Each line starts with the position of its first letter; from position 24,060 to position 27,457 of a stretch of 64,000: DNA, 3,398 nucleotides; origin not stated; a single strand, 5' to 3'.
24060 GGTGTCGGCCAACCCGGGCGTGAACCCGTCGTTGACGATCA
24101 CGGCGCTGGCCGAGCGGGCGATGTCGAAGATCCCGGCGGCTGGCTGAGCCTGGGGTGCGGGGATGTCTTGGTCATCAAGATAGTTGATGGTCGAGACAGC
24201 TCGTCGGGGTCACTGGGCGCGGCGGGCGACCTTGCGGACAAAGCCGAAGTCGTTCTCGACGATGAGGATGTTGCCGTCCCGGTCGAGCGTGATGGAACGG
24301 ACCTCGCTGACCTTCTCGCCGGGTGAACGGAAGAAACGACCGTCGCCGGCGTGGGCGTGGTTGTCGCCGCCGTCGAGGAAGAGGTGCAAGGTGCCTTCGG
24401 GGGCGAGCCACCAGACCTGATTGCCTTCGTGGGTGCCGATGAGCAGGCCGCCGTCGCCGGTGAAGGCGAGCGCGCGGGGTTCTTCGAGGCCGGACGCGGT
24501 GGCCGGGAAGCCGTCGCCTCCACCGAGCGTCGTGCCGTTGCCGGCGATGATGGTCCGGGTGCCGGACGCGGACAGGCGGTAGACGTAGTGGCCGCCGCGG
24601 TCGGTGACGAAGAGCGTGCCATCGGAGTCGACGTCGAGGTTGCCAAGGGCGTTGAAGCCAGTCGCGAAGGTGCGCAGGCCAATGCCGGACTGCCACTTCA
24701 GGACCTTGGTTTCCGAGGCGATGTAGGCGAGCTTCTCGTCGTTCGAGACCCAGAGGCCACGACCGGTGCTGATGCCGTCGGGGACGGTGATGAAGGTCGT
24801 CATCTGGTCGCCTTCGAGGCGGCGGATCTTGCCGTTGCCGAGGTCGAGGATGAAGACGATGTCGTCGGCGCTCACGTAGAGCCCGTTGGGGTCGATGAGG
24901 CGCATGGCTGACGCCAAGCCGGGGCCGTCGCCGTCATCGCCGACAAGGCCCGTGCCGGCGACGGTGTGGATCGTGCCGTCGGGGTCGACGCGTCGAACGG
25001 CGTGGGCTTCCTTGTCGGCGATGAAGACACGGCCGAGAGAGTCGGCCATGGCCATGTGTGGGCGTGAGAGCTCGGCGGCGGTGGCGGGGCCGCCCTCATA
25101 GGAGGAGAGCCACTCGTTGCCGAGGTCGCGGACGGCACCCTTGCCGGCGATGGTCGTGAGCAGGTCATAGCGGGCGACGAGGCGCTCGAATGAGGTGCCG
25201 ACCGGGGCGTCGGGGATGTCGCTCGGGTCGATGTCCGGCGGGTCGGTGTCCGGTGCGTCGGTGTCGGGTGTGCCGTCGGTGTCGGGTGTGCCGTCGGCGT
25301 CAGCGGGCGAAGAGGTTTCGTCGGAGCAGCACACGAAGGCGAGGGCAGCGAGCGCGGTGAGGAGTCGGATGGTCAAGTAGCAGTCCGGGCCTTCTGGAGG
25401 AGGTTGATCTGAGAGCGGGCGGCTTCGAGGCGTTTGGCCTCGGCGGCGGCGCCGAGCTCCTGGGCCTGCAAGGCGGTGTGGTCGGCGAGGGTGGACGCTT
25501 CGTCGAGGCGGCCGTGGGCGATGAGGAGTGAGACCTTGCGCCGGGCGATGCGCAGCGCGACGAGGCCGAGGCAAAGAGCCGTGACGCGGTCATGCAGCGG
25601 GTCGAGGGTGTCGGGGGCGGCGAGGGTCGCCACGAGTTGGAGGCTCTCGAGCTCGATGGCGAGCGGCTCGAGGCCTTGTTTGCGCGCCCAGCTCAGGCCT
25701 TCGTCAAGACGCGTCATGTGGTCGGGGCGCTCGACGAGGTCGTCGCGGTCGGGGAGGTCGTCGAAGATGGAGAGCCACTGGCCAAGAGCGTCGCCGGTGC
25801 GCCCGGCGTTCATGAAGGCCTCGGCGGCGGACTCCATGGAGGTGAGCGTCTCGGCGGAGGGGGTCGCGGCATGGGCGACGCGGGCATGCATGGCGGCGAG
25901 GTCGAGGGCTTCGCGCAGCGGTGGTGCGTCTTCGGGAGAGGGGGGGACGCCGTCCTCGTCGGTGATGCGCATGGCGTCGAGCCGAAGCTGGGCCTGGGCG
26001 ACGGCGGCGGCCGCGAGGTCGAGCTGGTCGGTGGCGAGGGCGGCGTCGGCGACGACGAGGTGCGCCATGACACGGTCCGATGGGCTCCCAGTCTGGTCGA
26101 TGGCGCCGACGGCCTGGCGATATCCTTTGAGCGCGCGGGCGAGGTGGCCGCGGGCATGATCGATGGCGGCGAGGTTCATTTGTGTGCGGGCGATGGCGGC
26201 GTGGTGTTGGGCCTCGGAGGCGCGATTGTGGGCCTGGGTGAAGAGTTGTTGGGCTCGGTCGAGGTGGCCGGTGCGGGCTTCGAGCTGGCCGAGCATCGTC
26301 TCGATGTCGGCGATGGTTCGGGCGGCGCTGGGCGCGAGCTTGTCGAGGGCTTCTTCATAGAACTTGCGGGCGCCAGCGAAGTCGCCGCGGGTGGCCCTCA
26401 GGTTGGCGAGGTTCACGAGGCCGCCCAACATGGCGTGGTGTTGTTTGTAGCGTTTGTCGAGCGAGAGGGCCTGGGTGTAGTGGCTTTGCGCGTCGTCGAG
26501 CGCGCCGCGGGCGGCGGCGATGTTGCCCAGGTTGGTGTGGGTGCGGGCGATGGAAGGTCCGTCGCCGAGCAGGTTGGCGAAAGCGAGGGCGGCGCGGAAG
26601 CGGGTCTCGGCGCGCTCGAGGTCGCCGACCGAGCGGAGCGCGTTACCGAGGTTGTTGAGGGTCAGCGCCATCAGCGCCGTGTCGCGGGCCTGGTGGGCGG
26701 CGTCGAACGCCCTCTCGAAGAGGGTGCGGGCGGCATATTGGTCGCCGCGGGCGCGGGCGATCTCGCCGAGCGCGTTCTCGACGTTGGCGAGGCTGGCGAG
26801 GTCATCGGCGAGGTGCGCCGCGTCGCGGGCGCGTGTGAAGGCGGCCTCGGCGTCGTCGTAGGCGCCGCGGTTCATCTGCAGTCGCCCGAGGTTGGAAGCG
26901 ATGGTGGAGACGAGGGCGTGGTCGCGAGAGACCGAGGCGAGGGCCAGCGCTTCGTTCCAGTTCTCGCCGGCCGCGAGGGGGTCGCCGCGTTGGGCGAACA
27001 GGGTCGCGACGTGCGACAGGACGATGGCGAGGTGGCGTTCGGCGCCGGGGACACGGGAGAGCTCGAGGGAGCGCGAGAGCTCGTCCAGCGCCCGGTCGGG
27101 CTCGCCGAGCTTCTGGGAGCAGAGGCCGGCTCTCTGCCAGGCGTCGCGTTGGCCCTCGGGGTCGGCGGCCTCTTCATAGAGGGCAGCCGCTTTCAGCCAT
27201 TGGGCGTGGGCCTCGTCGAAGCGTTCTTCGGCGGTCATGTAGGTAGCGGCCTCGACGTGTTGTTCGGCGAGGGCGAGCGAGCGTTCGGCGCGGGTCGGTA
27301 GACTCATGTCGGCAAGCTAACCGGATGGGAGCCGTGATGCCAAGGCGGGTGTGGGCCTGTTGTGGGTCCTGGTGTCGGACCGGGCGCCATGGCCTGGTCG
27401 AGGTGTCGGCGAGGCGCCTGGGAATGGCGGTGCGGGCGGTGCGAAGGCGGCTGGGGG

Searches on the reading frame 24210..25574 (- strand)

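Call 15: search_protein_families(library=pfam, proteins=[window:24210-25574:-], max_evalue=0.001)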
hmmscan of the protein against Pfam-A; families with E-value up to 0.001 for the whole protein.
window:24210-25574:- (454 aa): 2 families
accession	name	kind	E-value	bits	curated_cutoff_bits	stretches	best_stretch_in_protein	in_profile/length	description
PF25021.1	TEN_NHL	-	7.3e-09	35.5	27.1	0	160-208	132-178/357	Teneurin NHL domain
PF01436.27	NHL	-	1.6e-08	34.6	20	0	171-194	3-26/28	NHL repeat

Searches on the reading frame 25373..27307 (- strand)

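Call 15: search_protein_families(library=pfam, proteins=[window:25373-27307:-], max_evalue=0.001)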
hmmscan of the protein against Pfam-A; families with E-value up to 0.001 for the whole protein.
window:25373-27307:- (644 aa): 11 families
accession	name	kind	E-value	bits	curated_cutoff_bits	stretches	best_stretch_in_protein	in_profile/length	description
PF13424.12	TPR_12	-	7.4e-30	103.4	30.1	4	253-322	2-73/77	Tetratricopeptide repeat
PF07719.23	TPR_2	-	1.9e-21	74.8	27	1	254-286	1-33/34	Tetratricopeptide repeat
PF00515.34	TPR_1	-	1.7e-19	69.2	27.8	1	254-286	1-33/34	Tetratricopeptide repeat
PF17874.7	TPR_MalT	-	7.1e-17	62.1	45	2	256-498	42-273/336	MalT-like TPR region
PF13181.12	TPR_8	-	6.1e-14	51.4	25.7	0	254-285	1-32/34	Tetratricopeptide repeat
PF24885.1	TPR_NPHP3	-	1.1e-10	41.8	100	1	204-293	89-181/239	Nephrocystin-3 TPR domain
PF13176.12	TPR_7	-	9.2e-10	38.3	27.9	0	257-286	2-31/36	Tetratricopeptide repeat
PF13374.12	TPR_10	-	9.7e-10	38.6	27.5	1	214-243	2-31/42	Tetratricopeptide repeat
PF14938.12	SNAP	-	1.5e-08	34.9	25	1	14-160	35-181/282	Soluble NSF attachment protein, SNAP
PF23231.1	HAT_Syf1_CNRKL1_C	-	3.4e-05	23.2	27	0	269-406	114-241/397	Pre-mRNA-splicing factor Syf1/CRNKL1 C-terminal HAT repeat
PF13428.12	TPR_14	-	0.00023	22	23.5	0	297-328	4-34/44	Tetratricopeptide repeat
